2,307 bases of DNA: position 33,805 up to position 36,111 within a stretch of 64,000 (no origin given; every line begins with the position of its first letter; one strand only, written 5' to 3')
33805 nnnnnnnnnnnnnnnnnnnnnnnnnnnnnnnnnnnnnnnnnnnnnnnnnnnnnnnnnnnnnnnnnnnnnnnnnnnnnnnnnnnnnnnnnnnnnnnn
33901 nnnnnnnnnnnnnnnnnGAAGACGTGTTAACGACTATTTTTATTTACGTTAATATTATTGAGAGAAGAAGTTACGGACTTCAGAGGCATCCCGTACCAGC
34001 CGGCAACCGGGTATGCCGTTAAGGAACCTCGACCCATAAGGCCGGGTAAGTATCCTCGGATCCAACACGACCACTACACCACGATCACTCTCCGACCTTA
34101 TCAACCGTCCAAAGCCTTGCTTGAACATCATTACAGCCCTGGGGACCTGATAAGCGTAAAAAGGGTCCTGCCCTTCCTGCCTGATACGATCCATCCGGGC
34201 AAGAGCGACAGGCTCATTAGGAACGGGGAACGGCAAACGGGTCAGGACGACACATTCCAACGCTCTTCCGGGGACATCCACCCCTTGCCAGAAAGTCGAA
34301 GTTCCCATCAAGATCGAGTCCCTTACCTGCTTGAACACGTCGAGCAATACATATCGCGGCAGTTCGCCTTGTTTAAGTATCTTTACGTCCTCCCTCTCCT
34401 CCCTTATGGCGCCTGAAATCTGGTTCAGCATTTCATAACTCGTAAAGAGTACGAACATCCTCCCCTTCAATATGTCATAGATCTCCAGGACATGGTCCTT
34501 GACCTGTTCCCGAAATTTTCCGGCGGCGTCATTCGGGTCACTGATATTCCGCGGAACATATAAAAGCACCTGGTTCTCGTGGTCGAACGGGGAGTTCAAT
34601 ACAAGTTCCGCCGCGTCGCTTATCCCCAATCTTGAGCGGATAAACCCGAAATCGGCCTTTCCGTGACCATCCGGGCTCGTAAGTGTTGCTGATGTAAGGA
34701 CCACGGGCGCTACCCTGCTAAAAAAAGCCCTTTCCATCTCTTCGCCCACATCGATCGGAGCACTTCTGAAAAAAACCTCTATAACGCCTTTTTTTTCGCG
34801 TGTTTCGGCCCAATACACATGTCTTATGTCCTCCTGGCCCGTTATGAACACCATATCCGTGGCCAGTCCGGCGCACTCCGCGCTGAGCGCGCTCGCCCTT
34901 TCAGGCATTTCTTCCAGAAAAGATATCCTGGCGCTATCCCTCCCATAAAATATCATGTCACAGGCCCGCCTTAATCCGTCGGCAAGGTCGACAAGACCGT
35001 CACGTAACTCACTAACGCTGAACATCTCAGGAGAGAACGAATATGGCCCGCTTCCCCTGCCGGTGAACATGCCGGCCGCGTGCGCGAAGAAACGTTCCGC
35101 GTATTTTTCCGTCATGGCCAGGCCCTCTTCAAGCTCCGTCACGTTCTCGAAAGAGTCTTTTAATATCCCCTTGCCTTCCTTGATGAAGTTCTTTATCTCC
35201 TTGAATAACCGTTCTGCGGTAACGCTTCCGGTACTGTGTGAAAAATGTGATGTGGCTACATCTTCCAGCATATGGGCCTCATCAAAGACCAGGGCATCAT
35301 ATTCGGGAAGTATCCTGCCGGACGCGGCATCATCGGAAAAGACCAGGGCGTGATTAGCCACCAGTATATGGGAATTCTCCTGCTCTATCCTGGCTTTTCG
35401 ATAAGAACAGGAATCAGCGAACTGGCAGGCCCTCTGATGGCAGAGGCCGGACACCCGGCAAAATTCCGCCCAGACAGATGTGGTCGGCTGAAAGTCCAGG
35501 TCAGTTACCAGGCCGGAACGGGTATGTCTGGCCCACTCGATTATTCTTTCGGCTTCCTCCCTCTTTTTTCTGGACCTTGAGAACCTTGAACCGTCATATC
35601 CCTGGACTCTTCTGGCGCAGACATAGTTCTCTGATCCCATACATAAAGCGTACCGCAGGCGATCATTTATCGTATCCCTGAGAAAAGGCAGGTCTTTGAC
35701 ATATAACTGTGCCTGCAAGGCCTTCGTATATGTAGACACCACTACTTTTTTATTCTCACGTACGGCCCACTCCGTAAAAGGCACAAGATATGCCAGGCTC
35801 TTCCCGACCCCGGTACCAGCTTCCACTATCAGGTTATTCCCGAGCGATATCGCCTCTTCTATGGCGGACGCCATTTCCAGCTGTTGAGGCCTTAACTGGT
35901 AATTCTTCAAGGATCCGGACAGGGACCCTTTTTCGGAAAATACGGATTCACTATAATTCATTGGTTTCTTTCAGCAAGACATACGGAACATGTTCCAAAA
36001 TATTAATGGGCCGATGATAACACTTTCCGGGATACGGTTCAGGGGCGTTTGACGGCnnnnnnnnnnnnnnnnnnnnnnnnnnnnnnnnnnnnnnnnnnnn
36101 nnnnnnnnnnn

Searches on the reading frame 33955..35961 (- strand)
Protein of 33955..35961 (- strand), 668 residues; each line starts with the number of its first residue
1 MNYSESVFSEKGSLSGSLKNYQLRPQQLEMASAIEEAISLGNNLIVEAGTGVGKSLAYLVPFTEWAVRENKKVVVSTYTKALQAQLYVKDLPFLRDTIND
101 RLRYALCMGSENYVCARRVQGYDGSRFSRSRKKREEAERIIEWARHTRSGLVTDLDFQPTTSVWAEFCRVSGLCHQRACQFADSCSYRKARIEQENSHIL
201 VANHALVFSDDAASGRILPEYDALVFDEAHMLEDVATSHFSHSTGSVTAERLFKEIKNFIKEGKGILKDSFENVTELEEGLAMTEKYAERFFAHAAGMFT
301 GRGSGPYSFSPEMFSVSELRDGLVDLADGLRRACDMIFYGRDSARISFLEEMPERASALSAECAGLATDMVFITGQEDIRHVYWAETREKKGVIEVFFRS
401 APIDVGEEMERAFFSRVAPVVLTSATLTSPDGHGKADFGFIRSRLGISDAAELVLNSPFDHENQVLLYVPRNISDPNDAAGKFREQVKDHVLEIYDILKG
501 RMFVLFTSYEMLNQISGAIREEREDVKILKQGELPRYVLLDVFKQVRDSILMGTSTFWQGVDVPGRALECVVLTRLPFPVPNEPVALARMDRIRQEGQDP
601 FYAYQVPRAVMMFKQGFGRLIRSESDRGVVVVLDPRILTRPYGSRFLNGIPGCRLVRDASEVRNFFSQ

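Call 7: search_protein_families(library=pfam, proteins=[window:33955-35961:-], max_evalue=0.0001)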
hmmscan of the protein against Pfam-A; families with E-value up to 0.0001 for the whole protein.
window:33955-35961:- (668 aa): 3 families
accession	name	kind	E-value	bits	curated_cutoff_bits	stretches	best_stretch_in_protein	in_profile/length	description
PF13307.12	Helicase_C_2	-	5.5e-44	150.6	25.3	1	492-651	2-168/170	Helicase C-terminal domain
PF00270.35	DEAD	-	8.7e-11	42.3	26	1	32-87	6-62/167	DEAD/DEAH box helicase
PF04851.21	ResIII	-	5.1e-06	26.9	22.5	0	21-87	2-70/164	Type III restriction enzyme, res subunit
